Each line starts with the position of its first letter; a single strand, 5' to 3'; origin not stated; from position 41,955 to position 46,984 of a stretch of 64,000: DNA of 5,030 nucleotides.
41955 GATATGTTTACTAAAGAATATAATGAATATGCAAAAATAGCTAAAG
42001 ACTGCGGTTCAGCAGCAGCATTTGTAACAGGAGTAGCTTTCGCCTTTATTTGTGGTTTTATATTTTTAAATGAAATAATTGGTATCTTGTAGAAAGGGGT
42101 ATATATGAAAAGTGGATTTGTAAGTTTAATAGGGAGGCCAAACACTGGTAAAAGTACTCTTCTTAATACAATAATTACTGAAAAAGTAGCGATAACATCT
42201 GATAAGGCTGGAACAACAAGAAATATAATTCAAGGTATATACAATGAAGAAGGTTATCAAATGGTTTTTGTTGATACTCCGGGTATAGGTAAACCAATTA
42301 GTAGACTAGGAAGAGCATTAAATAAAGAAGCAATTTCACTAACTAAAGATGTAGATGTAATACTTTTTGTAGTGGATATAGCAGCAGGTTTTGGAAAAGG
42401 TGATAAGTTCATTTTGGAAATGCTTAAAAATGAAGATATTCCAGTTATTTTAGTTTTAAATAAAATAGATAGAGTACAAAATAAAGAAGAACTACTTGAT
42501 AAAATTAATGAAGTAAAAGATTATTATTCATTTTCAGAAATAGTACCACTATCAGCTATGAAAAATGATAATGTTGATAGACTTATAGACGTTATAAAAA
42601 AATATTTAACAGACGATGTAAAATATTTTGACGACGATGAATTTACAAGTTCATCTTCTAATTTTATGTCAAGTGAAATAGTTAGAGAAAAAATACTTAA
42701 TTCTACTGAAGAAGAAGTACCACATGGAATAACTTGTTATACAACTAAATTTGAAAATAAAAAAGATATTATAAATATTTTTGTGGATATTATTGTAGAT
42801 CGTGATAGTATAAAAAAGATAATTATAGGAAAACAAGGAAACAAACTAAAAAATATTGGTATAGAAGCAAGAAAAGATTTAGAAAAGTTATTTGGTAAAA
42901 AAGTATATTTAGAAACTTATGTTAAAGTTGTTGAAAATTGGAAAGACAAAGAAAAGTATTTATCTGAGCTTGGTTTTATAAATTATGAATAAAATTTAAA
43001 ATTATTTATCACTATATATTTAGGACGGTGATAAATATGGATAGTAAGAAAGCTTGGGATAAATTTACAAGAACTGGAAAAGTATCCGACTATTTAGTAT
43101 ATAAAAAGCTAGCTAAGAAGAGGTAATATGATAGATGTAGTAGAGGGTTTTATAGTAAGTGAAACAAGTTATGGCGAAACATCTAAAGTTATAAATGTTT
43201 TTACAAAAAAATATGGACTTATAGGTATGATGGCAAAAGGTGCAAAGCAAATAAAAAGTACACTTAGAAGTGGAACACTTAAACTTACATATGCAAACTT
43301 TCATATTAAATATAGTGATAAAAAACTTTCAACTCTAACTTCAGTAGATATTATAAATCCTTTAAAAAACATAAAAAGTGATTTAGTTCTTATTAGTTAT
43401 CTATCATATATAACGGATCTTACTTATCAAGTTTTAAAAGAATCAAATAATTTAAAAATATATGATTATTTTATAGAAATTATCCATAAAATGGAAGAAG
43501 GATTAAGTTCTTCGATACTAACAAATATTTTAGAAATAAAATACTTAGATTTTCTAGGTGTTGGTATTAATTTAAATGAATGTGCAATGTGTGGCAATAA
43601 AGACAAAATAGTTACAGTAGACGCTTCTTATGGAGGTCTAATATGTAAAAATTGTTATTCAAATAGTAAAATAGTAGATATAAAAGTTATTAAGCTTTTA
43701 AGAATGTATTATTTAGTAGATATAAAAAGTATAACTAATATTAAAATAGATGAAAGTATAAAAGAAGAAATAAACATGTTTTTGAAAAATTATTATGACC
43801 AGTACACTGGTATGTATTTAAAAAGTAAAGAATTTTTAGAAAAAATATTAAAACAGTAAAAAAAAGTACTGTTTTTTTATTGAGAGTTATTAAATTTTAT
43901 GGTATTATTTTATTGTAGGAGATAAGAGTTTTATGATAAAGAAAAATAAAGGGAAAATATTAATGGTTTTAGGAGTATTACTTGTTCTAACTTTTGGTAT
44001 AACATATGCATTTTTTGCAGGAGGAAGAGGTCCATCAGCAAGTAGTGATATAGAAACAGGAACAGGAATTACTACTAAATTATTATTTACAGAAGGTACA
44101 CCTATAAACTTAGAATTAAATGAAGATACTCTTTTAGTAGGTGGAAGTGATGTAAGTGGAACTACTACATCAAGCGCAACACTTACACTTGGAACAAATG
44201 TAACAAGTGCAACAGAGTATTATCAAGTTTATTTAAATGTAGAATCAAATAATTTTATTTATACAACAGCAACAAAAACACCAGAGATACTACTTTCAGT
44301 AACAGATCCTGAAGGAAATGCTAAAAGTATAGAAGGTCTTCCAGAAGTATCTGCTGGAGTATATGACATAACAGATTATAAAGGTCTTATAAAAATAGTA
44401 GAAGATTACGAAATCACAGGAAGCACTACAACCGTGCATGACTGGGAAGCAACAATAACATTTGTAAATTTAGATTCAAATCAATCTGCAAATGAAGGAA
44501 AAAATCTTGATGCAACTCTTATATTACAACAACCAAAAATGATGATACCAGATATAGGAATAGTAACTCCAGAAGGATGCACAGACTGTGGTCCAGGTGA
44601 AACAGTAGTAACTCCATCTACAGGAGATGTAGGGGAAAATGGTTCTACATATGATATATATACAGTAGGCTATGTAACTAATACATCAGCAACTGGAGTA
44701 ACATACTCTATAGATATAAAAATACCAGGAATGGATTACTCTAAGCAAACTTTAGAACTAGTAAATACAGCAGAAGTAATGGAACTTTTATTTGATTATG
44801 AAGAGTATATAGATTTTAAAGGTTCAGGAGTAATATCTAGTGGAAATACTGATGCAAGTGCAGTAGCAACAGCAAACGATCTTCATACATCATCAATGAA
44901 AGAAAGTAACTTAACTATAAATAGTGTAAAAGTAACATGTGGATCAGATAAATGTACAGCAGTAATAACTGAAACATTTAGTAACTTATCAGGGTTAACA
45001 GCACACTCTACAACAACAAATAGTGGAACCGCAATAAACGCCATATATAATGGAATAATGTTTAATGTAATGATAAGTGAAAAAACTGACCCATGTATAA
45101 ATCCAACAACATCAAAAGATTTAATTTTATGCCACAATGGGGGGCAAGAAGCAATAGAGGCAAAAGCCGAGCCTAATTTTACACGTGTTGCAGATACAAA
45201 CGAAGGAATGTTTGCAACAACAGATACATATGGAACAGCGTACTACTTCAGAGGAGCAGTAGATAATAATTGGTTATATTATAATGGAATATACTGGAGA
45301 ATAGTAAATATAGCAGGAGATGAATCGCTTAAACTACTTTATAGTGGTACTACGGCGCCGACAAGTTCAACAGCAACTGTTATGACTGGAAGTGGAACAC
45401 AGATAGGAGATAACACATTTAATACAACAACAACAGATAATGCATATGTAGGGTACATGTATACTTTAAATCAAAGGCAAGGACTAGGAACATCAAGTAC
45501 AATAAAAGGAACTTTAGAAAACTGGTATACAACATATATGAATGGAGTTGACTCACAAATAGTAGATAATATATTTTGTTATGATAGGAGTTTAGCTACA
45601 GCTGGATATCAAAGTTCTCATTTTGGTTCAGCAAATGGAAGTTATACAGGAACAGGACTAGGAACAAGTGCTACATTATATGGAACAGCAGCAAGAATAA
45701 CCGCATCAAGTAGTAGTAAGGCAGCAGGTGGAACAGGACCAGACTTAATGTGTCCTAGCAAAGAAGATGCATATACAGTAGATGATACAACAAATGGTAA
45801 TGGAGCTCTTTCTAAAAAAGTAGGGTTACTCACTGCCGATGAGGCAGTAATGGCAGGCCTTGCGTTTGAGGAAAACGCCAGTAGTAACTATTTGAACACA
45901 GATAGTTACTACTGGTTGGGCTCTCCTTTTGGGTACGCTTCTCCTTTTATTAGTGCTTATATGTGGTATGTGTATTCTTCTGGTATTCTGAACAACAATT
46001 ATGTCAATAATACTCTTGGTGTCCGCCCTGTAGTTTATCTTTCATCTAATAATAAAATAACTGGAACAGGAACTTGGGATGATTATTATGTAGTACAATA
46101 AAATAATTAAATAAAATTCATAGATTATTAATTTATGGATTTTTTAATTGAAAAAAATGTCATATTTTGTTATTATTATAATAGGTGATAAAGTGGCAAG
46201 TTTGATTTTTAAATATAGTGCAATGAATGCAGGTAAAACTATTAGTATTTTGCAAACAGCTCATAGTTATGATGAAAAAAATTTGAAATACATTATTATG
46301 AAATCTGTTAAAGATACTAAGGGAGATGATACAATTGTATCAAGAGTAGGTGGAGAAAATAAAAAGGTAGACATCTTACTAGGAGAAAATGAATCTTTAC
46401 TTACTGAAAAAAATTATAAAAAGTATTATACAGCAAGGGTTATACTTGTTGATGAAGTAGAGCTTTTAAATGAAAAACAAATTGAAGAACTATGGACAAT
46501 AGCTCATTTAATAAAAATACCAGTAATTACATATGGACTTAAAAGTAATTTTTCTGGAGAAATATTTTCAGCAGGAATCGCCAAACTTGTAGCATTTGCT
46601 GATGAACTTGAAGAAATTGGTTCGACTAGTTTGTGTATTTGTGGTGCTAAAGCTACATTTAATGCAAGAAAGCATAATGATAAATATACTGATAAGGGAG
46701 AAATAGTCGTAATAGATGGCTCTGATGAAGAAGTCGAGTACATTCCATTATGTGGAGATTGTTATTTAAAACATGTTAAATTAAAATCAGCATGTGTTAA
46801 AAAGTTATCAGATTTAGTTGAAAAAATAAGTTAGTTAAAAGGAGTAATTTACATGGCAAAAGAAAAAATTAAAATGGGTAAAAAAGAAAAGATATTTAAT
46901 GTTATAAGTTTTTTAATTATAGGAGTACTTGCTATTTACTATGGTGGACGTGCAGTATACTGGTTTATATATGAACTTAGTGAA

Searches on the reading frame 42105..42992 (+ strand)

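Call 34: search_protein_families(library=pfam, proteins=[window:42105-42992:+], max_evalue=0.001)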
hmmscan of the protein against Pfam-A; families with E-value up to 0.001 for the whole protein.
window:42105-42992:+ (295 aa): 11 families
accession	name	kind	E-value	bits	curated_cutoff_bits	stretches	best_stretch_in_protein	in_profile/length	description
PF01926.29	MMR_HSR1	-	1.9e-28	99.3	21.9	1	6-120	2-113/113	50S ribosome-binding GTPase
PF00009.33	GTP_EFTU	-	7.7e-17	61.9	26.5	1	6-168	6-186/188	Elongation factor Tu GTP binding domain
PF02421.24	FeoB_N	-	3.4e-14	53.1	27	1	6-163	3-155/156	Ferrous iron transport protein B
PF07650.23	KH_2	-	5.3e-13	49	22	1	204-279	1-77/78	KH domain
PF00350.29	Dynamin_N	-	6.1e-09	36.6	27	0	42-121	92-168/168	Dynamin family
PF04548.22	AIG1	-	9.5e-08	32.1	27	1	8-109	5-109/212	AIG1 family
PF03193.22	RsgA_GTPase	-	1.6e-06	28.5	30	0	83-166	23-106/174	RsgA GTPase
PF02492.25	cobW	-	1.2e-05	25.4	20.7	1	43-137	75-168/180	CobW/HypB/UreG, nucleotide-binding domain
PF10662.15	PduV-EutP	-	2e-05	24.9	21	1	7-165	5-142/143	Ethanolamine utilisation - propanediol utilisation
PF16897.10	MMR_HSR1_Xtn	-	6.1e-05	23.4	35.2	1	112-168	56-104/106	C-terminal region of MMR_HSR1 domain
PF00071.28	Ras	-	0.0001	22.4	21.6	1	8-165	4-157/162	Ras family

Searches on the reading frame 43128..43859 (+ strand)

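Call 34: search_protein_families(library=pfam, proteins=[window:43128-43859:+], max_evalue=0.001)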
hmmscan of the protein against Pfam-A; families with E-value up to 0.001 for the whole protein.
window:43128-43859:+ (243 aa): 2 families
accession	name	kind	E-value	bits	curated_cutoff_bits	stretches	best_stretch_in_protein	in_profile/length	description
PF02565.21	RecO_C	-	4.4e-24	85.5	22.1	1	84-235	2-157/157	Recombination protein O C terminal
PF11967.14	RecO_N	-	4.2e-16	59.2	27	1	6-78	7-79/80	Recombination protein O N terminal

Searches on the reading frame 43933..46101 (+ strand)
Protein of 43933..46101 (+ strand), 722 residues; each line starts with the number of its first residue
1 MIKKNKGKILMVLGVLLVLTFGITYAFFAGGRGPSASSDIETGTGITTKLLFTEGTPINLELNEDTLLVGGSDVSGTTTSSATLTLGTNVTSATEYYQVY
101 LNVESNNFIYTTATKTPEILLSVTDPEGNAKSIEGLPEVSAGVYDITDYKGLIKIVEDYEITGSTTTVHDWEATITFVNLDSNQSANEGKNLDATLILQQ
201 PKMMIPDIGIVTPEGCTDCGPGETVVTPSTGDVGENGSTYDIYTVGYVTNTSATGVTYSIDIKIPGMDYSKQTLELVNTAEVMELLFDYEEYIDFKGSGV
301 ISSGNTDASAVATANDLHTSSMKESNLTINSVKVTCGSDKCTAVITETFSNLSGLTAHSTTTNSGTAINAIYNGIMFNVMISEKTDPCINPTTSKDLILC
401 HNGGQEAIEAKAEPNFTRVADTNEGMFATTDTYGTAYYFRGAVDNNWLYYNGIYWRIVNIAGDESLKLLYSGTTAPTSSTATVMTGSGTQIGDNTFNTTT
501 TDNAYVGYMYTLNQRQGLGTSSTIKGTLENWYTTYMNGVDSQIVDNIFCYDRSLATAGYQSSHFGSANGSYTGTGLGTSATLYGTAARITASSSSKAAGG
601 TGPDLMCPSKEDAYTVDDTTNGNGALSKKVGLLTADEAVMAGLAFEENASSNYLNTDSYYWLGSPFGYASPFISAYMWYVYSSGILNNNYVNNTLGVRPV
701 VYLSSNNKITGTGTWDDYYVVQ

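Call 4: search_protein_families(library=pfam, proteins=[window:43933-46101:+], max_evalue=0.01)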
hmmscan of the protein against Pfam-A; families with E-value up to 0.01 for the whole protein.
window:43933-46101:+ (722 aa): 1 family
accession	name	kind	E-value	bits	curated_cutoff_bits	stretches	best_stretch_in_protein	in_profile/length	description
PF19789.6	DUF6273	-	1.7e-05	25.2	23.5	1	625-704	80-171/172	Domain of unknown function (DUF6273)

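Call 7: search_protein_families(library=ncbifam, proteins=[window:43933-46101:+], max_evalue=1)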
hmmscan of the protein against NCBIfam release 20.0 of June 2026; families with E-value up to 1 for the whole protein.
window:43933-46101:+ (722 aa): 0 families

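Call 55: find_homologous_proteins(query=window:43933-46101:+, max_evalue=0.001)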
Query window:43933-46101:+ (722 aa): 138 proteins with E <= 0.001 among 8000 candidates; the best 120 are listed.
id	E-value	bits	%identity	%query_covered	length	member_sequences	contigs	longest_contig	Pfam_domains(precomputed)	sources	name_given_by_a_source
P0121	0.0e+0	1591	100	100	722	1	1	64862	PF19789.7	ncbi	-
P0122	0.0e+0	1325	84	100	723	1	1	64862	PF19789.7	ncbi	-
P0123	0.0e+0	1281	82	100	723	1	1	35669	-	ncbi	-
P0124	0.0e+0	1106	71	100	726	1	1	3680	-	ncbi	-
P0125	1.4e-218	746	72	45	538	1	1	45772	-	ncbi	-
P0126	1.5e-191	657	58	45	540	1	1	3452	PF19789.7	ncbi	-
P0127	3.8e-184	632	55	46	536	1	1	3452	-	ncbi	-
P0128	9.7e-172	591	64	46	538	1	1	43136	-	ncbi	-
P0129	1.1e-169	584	67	46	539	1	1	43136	-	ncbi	-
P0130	5.7e-164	566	72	49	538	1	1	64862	-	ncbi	-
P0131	4.6e-151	523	68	48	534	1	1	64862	-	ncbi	-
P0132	2.0e-128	448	44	44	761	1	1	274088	-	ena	-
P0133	2.1e-128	448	44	44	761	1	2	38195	-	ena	-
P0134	2.2e-128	448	44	44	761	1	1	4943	-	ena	-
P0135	2.4e-128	448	44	44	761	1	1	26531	-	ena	-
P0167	2.2e-107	379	42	44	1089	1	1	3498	-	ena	-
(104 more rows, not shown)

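Call 80: find_encoding_contigs(protein=P0123, flank=10000, max_places=1)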
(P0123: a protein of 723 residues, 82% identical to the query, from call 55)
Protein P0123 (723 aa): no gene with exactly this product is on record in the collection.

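Call 81: find_encoding_contigs(protein=P0128, flank=10000, max_places=1)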
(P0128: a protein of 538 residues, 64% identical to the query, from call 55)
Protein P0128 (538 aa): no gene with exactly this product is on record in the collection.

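Call 82: find_encoding_contigs(protein=P0132, flank=10000, max_places=1)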
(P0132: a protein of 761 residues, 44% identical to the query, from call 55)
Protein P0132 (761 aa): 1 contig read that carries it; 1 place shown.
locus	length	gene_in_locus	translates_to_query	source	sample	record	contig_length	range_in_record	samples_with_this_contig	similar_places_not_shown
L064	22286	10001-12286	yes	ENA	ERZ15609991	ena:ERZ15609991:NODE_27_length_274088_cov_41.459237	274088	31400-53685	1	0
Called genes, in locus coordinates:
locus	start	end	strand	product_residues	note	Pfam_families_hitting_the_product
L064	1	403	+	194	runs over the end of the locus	PF03009:GDPD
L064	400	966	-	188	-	PF12844:HTH_19, PF13560:HTH_31 (weak), PF01381:HTH_3, PF13443:HTH_26 (weak)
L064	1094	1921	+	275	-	-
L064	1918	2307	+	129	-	-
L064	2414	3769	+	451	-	-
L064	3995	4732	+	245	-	PF02661:Fic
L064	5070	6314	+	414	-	PF02491:SHS2_FTSA, PF14450:FtsA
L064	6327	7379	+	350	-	PF00091:Tubulin, PF12327:FtsZ_C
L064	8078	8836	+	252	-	PF03419:Peptidase_U4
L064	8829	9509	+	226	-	PF04542:Sigma70_r2, PF04545:Sigma70_r4, PF01381:HTH_3 (weak)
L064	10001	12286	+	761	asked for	-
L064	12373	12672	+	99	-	PF07811:TadE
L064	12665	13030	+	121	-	-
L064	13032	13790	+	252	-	PF01656:CbiA, PF10609:ParA, PF13614:AAA_31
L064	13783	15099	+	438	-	PF00437:T2SSE, PF27713:UCP018868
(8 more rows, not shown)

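Call 90: search_protein_families(library=phrogs, proteins=[window:43933-46101:+], max_evalue=0.001)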
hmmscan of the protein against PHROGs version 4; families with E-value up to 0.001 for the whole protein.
window:43933-46101:+ (722 aa): 1 family
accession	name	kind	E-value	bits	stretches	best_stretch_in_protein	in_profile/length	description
phrog_9958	-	unknown function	3e-10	40.8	1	606-706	85-177/210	-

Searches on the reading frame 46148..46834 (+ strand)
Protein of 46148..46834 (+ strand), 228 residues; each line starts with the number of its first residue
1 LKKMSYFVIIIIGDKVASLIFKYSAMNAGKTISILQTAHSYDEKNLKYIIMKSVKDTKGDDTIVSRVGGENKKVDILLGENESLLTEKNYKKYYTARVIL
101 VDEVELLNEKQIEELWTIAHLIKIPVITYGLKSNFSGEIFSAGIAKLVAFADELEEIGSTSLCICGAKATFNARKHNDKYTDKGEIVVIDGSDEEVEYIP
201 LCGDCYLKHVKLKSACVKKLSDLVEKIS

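Call 4: search_protein_families(library=pfam, proteins=[window:46148-46834:+], max_evalue=0.01)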
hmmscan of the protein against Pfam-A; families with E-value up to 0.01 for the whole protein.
window:46148-46834:+ (228 aa): 2 families
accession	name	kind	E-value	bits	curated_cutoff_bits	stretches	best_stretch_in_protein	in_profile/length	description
PF00265.24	TK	-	1.3e-27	97.3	20.6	1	18-206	2-176/176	Thymidine kinase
PF13401.12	AAA_22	-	0.0003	21.5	27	1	28-129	16-121/130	AAA domain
